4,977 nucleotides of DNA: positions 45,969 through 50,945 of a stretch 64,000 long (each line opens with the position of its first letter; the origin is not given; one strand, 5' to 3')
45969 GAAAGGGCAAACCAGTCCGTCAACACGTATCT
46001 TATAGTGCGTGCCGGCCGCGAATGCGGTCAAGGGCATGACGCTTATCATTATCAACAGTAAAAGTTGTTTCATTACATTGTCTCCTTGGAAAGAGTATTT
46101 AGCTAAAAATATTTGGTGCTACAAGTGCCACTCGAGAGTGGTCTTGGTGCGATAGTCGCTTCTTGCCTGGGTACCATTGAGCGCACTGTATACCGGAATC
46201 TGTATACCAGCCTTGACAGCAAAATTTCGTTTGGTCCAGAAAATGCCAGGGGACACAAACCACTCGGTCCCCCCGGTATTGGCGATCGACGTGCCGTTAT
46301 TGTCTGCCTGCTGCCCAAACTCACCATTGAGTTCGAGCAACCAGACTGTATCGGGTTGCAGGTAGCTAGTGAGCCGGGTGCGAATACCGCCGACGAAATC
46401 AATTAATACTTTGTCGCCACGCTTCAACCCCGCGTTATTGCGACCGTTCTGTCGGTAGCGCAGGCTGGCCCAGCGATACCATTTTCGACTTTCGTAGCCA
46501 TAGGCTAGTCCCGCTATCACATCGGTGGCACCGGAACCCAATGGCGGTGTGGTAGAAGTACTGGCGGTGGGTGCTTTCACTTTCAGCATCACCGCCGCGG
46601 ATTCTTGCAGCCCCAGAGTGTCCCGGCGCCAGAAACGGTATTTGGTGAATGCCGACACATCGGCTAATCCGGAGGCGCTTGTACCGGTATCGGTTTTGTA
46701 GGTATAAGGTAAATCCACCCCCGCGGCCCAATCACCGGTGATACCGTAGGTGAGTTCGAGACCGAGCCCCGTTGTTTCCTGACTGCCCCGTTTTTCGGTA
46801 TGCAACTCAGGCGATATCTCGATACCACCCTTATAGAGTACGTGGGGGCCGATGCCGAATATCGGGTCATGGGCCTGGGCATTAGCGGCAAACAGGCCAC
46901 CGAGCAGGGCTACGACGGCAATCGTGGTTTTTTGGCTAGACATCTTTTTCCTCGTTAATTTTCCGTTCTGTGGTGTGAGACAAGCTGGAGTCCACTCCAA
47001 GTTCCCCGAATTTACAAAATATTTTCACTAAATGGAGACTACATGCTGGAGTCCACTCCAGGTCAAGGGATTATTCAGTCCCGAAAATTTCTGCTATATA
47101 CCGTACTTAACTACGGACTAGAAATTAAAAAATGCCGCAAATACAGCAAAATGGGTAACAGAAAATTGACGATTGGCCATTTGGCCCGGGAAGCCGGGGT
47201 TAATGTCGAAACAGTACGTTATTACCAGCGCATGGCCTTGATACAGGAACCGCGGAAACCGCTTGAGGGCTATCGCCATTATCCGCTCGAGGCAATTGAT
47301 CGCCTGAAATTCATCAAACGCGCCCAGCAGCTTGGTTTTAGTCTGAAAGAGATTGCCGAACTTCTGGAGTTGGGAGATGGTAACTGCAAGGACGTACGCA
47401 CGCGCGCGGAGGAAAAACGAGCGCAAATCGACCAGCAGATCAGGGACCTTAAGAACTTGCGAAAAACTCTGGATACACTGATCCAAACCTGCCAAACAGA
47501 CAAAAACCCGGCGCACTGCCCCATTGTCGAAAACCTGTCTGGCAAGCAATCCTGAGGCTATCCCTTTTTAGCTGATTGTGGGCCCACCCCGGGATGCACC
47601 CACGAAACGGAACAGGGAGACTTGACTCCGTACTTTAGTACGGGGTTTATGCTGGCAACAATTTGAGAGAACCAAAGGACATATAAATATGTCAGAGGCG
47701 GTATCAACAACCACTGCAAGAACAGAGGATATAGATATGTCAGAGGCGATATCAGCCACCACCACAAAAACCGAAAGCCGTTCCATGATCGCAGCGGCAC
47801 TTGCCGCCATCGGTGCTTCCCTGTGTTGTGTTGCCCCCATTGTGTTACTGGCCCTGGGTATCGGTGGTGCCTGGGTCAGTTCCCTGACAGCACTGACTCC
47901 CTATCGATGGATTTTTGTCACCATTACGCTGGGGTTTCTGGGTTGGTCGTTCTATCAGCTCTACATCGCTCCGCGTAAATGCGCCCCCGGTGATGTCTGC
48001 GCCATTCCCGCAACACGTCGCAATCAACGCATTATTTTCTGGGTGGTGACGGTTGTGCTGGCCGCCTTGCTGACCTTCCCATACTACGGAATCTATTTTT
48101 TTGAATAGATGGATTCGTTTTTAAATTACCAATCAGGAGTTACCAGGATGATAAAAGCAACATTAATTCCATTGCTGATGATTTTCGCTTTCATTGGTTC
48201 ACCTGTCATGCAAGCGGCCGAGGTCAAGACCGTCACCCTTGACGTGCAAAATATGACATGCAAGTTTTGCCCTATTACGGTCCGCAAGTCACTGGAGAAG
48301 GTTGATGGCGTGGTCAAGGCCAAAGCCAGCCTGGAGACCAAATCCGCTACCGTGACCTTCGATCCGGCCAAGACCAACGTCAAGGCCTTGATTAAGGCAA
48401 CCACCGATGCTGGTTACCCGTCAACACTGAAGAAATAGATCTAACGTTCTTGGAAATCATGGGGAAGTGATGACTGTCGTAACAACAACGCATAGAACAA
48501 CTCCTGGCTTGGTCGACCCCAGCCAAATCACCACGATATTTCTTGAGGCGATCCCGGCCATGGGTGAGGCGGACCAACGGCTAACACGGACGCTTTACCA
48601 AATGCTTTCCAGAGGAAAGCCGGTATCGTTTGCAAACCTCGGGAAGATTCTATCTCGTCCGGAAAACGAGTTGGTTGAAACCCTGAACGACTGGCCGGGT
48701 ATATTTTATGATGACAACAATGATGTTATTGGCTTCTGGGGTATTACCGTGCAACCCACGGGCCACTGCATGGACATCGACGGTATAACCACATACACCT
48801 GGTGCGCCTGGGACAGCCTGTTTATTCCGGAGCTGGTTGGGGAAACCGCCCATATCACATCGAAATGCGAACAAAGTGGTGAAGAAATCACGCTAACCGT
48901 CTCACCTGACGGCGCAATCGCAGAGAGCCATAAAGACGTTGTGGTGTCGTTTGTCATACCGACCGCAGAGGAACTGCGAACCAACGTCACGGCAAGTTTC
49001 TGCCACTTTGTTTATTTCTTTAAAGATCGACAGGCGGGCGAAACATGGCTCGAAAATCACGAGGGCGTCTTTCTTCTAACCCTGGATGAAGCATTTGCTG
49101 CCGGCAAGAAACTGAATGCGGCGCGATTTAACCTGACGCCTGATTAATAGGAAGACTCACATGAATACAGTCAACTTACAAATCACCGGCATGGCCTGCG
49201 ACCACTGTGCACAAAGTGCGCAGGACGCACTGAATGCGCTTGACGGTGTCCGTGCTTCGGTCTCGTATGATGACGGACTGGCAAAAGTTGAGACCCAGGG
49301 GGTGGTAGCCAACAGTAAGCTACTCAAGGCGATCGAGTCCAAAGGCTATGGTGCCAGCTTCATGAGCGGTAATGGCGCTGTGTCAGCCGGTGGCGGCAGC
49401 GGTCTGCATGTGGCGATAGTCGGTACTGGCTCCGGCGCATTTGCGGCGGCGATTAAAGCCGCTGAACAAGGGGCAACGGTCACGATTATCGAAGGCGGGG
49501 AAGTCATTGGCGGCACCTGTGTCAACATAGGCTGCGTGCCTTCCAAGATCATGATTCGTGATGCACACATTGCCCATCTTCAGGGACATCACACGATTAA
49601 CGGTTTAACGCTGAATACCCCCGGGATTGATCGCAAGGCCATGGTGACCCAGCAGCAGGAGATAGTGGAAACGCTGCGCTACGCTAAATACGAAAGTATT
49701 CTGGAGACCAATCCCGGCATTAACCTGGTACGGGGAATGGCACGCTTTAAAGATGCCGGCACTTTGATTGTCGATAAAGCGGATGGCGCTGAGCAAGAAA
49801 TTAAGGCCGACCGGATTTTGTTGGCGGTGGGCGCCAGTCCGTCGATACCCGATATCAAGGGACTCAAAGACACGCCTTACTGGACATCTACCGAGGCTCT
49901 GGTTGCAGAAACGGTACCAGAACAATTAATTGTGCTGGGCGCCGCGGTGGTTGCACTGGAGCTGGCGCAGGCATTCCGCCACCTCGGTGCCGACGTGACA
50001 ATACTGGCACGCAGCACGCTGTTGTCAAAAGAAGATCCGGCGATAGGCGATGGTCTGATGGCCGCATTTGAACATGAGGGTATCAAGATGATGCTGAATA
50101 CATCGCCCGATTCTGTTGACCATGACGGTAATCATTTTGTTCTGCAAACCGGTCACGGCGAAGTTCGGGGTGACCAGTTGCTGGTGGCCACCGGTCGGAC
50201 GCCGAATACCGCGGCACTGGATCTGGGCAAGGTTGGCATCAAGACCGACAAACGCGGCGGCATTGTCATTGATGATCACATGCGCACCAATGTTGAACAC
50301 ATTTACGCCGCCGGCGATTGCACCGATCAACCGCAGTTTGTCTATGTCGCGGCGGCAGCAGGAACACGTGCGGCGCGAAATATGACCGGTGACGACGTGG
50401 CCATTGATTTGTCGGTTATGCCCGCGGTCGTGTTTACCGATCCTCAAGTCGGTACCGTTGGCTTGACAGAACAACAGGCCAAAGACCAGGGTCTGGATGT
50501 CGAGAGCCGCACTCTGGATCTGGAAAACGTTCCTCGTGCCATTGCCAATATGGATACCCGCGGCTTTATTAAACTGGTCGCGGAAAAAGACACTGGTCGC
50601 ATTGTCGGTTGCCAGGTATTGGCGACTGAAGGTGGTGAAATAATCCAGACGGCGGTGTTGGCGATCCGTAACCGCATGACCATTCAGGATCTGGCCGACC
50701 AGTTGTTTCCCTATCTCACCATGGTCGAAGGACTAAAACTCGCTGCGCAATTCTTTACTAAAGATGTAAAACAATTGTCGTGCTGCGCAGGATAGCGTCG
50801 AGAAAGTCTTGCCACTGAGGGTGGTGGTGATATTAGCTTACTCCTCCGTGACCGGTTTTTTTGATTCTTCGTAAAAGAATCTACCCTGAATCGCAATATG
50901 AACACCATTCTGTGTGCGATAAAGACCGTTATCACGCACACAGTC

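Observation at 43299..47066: Uncharacterised six-gene operon combining a MerP/MerT-like pair with a thioredoxin and fused-CcdA thiol relay, an OM barrel and a CueR-like regulator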

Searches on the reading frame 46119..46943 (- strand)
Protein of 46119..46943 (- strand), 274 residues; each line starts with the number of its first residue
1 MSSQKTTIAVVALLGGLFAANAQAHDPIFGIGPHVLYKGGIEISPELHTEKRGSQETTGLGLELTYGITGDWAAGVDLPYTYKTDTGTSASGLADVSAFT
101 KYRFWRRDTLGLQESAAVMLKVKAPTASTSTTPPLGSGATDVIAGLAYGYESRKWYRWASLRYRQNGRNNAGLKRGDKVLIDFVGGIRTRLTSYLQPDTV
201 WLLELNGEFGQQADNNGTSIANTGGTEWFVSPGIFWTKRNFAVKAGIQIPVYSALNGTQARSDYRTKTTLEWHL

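Call 3: search_protein_families(library=pfam, proteins=[window:46119-46943:-], max_evalue=0.01)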
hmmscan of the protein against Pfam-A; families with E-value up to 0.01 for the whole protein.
window:46119-46943:- (274 aa): 0 families

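Call 4: search_protein_families(library=ncbifam, proteins=[window:46119-46943:-], max_evalue=0.01)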
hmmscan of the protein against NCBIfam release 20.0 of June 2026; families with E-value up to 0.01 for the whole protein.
window:46119-46943:- (274 aa): 0 families

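Call 17: search_protein_families(library=pfam, proteins=[window:46119-46943:-], max_evalue=10)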
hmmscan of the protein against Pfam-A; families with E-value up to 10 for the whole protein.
window:46119-46943:- (274 aa): 0 families

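Call 98: list_cluster_members(proteins=[window:46119-46943:-, window:45783-46073:-, window:45381-45773:-, window:45082-45366:-, window:43299-43718:-, window:42758-43201:-])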
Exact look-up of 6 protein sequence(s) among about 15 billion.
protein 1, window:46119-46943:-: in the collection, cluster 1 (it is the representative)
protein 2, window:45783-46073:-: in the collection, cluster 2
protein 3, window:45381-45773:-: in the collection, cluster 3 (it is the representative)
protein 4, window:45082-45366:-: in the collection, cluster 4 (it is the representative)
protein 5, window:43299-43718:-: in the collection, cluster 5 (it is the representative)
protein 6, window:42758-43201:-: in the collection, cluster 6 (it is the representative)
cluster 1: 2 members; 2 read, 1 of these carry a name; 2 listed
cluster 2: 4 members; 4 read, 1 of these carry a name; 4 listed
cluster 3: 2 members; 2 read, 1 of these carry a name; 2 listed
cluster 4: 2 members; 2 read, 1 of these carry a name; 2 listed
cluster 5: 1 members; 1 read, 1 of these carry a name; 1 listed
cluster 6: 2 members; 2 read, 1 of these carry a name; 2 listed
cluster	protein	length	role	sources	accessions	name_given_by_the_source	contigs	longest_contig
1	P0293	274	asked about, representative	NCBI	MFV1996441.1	MAG: hypothetical protein ACC641_00385 [Acidiferrobacterales bacterium]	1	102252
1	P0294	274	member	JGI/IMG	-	-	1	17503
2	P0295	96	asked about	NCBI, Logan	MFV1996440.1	MAG: heavy-metal-associated domain-containing protein [Acidiferrobacterales bacterium]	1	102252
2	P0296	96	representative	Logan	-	-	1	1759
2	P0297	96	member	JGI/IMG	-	-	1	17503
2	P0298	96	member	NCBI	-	-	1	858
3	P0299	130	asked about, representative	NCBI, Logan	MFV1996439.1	MAG: hypothetical protein ACC641_00375 [Acidiferrobacterales bacterium]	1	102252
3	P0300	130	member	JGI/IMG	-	-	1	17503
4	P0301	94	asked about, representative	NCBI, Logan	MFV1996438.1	MAG: thioredoxin family protein [Acidiferrobacterales bacterium]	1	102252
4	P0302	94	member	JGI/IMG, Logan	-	-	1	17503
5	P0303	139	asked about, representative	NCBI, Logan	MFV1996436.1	MAG: heavy metal-responsive transcriptional regulator [Acidiferrobacterales bacterium]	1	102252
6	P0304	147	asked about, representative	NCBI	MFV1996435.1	MAG: hypothetical protein ACC641_00355 [Acidiferrobacterales bacterium]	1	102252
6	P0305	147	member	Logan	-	-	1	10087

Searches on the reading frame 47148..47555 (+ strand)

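Call 3: search_protein_families(library=pfam, proteins=[window:47148-47555:+], max_evalue=0.01)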
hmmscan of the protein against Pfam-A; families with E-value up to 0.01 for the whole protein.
window:47148-47555:+ (135 aa): 5 families
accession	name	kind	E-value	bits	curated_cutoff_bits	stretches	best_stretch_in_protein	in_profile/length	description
PF09278.17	MerR-DNA-bind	-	1.5e-22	80.4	25.4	1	50-111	1-65/65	MerR, DNA binding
PF13411.12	MerR_1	-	1e-18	67.6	21.6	1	8-74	2-67/69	MerR HTH family regulatory protein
PF00376.29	MerR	-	5.5e-09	36.1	28.2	1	8-45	1-38/38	MerR family regulatory protein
PF13518.12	HTH_28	-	0.0016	19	25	0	52-83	2-32/52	Helix-turn-helix domain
PF08281.18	Sigma70_r4_2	-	0.0044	17.1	25.7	0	62-82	25-45/54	Sigma-70, region 4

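Call 4: search_protein_families(library=ncbifam, proteins=[window:47148-47555:+], max_evalue=0.01)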
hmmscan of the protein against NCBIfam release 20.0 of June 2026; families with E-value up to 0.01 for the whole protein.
window:47148-47555:+ (135 aa): 17 families
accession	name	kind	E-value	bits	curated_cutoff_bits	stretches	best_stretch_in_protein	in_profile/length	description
TIGR02051.1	MerR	equivalog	9.2e-46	155.1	150.85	1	8-130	1-124/124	mercury resistance transcriptional regulator MerR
NF010315.0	PRK13752.1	subfamily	3.9e-33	114.5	261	1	5-134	6-136/144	mercury resistance transcriptional regulator MerR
TIGR02044.1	CueR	equivalog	1.6e-30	105.8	147.4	1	8-130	2-126/127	Cu(I)-responsive transcriptional regulator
NF007069.0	PRK09514.1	equivalog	1.9e-28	99.2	143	1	8-132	3-132/141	Zn(2+)-responsive transcriptional regulator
TIGR02043.1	ZntR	equivalog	4.2e-26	91.6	167.95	1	7-130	2-130/131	Zn(2+)-responsive transcriptional regulator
TIGR02047.1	CadR-PbrR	equivalog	1.1e-24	86.8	151.45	1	7-130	1-127/127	Cd(II)/Pb(II)-responsive transcriptional regulator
NF007590.0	PRK10227.1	equivalog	3e-22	79.1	244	1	8-132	2-128/135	Cu(I)-responsive transcriptional regulator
TIGR01950.1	SoxR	equivalog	1.3e-14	54.1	116.9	1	7-113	2-111/142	redox-sensitive transcriptional activator SoxR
NF041849.1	trans_regNmlR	equivalog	1.5e-11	44.4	175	1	9-117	3-114/117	stress response transcriptional regulator NmlR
TIGR02054.1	MerD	equivalog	1.8e-10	41.4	103.65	1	8-116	5-114/120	mercuric resistance transcriptional repressor MerD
NF053782.1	ChlnTransRegdde3219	equivalog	2.7e-10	40.2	450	1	5-99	5-100/278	choline utilization transcriptional activator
NF047375.1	HeatShock_HspR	equivalog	3.5e-09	36.5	105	1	8-94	5-90/92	heat shock protein transcriptional repressor HspR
NF050798.1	TF_FtsR_Actino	equivalog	8.9e-07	29.2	150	1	18-119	17-122/223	transcriptional regulator FtsR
NF033783.1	coreg_MerD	equivalog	5e-05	23.7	170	1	7-78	4-75/121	mercury resistance co-regulator MerD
NF053740.1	TransRegTnrAGPos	equivalog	0.00019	21.6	140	1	6-94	12-100/108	hypothetical protein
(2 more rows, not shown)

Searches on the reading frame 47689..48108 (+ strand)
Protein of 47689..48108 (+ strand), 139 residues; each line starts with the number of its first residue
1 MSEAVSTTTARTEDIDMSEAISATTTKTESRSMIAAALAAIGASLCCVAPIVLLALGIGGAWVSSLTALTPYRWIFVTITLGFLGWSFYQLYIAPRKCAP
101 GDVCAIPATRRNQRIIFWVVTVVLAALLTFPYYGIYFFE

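Call 3: search_protein_families(library=pfam, proteins=[window:47689-48108:+], max_evalue=0.01)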
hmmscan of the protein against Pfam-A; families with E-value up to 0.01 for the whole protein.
window:47689-48108:+ (139 aa): 1 family
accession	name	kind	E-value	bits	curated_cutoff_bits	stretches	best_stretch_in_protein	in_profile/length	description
PF02411.20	MerT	-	4.8e-32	110.9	32.9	1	27-137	5-115/116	MerT mercuric transport protein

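Call 4: search_protein_families(library=ncbifam, proteins=[window:47689-48108:+], max_evalue=0.01)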
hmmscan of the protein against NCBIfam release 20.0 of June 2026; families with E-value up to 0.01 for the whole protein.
window:47689-48108:+ (139 aa): 4 families
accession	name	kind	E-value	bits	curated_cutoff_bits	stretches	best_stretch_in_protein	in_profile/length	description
NF045683.1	MerT_CopZ_Se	exception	1.5e-32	113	375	1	23-137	6-120/235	MerT/CopZ fusion-like heavy metal transport selenoprotein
NF010314.2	PRK13751.2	equivalog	7.4e-32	109.9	150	1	26-137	4-115/116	mercuric ion transporter MerT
NF033556.1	MerTP_fusion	equivalog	6.2e-16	58.5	180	1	36-138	2-104/186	mercuric transport protein MerTP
NF033560.1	merT_RC607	exception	1e-08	35.5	130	1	31-130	4-91/97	mercuric transport protein MerT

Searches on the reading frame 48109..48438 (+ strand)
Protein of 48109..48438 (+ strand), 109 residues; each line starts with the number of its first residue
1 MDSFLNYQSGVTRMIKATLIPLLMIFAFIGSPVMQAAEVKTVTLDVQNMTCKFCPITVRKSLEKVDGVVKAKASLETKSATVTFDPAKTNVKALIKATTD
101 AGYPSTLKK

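Call 3: search_protein_families(library=pfam, proteins=[window:48109-48438:+], max_evalue=0.01)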
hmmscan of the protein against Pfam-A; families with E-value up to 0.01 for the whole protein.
window:48109-48438:+ (109 aa): 1 family
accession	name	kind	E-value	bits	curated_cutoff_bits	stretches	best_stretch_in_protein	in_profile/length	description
PF00403.32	HMA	-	3.8e-16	59.7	24.8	1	43-103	1-61/62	Heavy-metal-associated domain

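Call 4: search_protein_families(library=ncbifam, proteins=[window:48109-48438:+], max_evalue=0.01)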
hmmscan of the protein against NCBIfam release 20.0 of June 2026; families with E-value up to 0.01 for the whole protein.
window:48109-48438:+ (109 aa): 13 families
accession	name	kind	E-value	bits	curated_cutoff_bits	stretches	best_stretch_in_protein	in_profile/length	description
TIGR02052.1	MerP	equivalog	3.6e-31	107.5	92.55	1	18-109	3-92/92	mercury resistance system periplasmic binding protein MerP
NF045683.1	MerT_CopZ_Se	exception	6.9e-25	87.9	375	1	20-107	142-229/235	MerT/CopZ fusion-like heavy metal transport selenoprotein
NF041115.1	UxxU_metal_bind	equivalog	5.6e-19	68.1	95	1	37-103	1-67/74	metal-binding (seleno)protein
NF033556.1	MerTP_fusion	equivalog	1.4e-14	54.2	180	1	33-104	113-184/186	mercuric transport protein MerTP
NF033795.1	chaper_CopZ_Bs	exception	1.5e-14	54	91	1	42-103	2-63/66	copper chaperone CopZ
NF047957.1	CopZ_AFE_1862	equivalog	1.1e-13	51.4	85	1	43-104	2-60/62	CopZ family metallochaperone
TIGR00003.1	TIGR00003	subfamily_domain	1.4e-12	47.7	62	1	42-103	2-63/66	copper ion binding protein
NF033794.2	chaper_CopZ_Eh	exception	2.8e-12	46.6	95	1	43-106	3-66/68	copper chaperone CopZ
NF010311.1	PRK13748.1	subfamily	1.3e-09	37.4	600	1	43-107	2-65/560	mercury(II) reductase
NF033781.1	chaper_CopP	exception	3.6e-08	33.5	112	1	42-103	2-62/65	copper-binding metallochaperone CopP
NF007952.0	PRK10671.1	equivalog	4e-08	31.9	1316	1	31-105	94-165/838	copper-exporting P-type ATPase CopA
NF033553.1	MerP_Gpos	exception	2.9e-07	30.3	110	1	38-104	43-110/112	mercury resistance system substrate-binding protein MerP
NF008262.1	PRK11033.1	equivalog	0.0027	16.2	1005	1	38-104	39-103/731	zinc/cadmium/mercury/lead-transporting ATPase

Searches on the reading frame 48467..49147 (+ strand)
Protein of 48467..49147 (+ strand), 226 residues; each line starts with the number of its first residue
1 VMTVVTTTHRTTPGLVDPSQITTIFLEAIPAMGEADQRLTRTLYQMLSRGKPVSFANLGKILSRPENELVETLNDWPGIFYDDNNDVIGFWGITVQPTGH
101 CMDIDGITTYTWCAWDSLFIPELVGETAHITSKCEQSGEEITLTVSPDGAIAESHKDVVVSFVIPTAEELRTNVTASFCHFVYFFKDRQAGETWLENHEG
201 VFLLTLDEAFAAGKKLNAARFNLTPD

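Call 7: search_protein_families(library=pfam, proteins=[window:48467-49147:+], max_evalue=0.001)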
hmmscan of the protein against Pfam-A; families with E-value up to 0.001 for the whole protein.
window:48467-49147:+ (226 aa): 1 family
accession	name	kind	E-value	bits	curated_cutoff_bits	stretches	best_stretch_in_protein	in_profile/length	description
PF03243.20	MerB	-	2e-29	102.5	27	1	94-216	2-124/126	Alkylmercury lyase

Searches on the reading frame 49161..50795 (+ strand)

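Call 7: search_protein_families(library=pfam, proteins=[window:49161-50795:+], max_evalue=0.001)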
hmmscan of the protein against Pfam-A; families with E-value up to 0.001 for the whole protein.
window:49161-50795:+ (544 aa): 9 families
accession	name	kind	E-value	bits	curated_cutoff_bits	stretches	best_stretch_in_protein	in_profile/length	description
PF07992.20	Pyr_redox_2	-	2.7e-65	221.1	26.1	1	83-401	2-291/291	Pyridine nucleotide-disulphide oxidoreductase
PF02852.28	Pyr_redox_dim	-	1e-33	116.3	25.3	1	420-528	1-109/110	Pyridine nucleotide-disulphide oxidoreductase, dimerisation domain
PF13738.12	Pyr_redox_3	-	1.1e-15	58.1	30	1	211-385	120-305/305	Pyridine nucleotide-disulphide oxidoreductase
PF00070.33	Pyr_redox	-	9.4e-15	55.3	22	1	256-325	2-72/82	Pyridine nucleotide-disulphide oxidoreductase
PF00403.32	HMA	-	3.2e-09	37.5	24.8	1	7-63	3-61/62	Heavy-metal-associated domain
PF12831.13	FAD_oxidored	-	5.5e-08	32.9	27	1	84-126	2-44/416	FAD dependent oxidoreductase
PF03486.20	HI0933_like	-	1.1e-05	25.5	50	0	294-347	110-165/244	HI0933-like protein Rossmann domain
PF00890.30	FAD_binding_2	-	3.5e-05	23.6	20.4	0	84-120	2-38/414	FAD binding domain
PF13450.12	NAD_binding_8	-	0.0005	20.7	21.9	1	86-120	1-35/68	NAD(P)-binding Rossmann-like domain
